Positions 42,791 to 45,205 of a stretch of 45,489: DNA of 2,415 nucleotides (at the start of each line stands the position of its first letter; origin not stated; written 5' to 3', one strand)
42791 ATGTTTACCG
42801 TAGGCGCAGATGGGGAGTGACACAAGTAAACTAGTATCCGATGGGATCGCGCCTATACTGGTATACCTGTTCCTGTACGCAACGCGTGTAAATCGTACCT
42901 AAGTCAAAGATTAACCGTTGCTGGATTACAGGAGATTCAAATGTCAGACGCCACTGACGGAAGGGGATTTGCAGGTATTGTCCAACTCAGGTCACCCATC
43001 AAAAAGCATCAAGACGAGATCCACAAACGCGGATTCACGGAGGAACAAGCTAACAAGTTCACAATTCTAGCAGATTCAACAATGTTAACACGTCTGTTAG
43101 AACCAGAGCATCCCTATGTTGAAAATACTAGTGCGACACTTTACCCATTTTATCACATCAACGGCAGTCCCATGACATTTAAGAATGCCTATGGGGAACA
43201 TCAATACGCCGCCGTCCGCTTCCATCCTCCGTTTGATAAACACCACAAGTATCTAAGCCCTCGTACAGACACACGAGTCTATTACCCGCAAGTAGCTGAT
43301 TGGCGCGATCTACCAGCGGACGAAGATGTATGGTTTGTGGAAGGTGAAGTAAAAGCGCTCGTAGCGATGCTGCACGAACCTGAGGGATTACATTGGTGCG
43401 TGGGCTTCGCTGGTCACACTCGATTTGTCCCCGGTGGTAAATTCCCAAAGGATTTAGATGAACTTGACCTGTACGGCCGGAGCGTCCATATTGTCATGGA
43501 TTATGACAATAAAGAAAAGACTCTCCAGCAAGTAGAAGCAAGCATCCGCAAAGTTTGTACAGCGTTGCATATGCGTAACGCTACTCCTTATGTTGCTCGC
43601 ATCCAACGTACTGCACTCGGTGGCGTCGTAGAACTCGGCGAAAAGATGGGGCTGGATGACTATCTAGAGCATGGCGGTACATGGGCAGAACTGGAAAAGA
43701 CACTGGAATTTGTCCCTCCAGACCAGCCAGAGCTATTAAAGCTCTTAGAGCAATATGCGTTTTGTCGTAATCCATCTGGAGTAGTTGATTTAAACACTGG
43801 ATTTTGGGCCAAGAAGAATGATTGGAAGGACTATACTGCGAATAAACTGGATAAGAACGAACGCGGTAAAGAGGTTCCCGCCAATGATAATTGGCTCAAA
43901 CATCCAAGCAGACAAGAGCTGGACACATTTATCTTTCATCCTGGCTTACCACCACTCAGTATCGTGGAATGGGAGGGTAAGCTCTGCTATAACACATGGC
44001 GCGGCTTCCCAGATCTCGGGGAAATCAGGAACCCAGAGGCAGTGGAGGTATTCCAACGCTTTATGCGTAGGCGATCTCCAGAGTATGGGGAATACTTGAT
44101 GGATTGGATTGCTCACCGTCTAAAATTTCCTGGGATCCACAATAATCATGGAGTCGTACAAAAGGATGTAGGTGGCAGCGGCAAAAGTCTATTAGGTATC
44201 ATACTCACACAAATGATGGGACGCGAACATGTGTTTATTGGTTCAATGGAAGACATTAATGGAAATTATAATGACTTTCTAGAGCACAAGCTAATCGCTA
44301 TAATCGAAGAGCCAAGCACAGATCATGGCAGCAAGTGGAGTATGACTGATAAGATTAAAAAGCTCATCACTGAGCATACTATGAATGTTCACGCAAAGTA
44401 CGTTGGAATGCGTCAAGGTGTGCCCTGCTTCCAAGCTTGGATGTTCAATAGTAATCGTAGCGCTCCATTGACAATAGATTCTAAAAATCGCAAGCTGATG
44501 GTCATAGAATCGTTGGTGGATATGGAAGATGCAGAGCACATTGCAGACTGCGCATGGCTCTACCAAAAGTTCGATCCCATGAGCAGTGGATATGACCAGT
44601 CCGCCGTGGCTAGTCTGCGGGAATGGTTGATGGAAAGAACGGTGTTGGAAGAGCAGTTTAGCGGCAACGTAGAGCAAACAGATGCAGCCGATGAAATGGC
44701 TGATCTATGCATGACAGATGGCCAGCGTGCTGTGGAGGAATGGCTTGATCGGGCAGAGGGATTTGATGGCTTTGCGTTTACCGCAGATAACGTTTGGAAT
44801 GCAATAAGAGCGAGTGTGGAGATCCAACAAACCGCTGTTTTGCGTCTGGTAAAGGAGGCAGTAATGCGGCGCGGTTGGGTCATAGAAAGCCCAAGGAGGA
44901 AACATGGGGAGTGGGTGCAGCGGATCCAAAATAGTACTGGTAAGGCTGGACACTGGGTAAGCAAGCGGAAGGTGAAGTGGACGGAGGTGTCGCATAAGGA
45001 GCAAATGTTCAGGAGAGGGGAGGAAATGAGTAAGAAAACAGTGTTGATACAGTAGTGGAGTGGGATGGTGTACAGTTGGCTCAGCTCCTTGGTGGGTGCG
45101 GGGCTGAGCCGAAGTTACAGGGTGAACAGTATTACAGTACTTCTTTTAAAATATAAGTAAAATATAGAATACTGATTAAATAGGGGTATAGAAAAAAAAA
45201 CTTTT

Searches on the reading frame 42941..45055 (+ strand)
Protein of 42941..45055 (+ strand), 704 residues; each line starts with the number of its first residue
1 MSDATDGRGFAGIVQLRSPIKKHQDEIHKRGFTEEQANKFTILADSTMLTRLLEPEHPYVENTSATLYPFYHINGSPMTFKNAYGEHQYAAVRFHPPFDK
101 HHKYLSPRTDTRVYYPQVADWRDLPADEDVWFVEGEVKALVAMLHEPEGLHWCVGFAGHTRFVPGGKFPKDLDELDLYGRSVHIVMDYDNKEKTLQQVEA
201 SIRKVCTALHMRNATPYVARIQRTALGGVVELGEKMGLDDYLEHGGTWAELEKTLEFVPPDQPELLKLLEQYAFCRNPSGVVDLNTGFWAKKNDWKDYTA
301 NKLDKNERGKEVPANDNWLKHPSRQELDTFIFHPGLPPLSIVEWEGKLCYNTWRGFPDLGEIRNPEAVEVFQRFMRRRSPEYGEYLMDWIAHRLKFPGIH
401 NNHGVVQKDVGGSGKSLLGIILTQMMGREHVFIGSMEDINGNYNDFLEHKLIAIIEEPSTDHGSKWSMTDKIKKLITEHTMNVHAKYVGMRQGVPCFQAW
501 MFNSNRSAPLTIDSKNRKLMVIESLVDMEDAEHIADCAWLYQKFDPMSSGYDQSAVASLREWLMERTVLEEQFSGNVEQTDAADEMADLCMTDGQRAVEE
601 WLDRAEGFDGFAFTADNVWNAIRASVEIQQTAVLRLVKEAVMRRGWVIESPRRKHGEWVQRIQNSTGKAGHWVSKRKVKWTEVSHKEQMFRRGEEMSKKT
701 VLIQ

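Call 45: search_protein_families(library=pfam, proteins=[window:42941-45055:+], max_evalue=0.01)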
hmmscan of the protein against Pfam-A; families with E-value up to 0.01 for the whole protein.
window:42941-45055:+ (704 aa): 2 families
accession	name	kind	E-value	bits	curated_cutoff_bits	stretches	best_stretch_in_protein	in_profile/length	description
PF19263.5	DUF5906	-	1.8e-12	48.4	27.6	1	411-515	6-110/114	Family of unknown function (DUF5906)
PF12965.13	DUF3854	-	8e-05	23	23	1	170-242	60-123/130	Domain of unknown function (DUF3854)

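Call 46: search_protein_families(library=phrogs, proteins=[window:42941-45055:+], max_evalue=0.0001)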
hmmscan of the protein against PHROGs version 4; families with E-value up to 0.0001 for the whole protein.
window:42941-45055:+ (704 aa): 5 families
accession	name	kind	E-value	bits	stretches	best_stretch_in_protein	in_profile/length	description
phrog_1156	-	DNA, RNA and nucleotide metabolism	5.9e-24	85.6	1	306-613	454-769/855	DNA primase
phrog_4762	-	unknown function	1.5e-09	37.4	1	381-534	484-638/822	-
phrog_1829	-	DNA, RNA and nucleotide metabolism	1.8e-09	37.3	1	368-528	468-630/772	DNA primase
phrog_9765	-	DNA, RNA and nucleotide metabolism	5.2e-09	35.6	1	362-530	584-753/939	DNA primase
phrog_24712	-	unknown function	1e-05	24.7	1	408-521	478-592/801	-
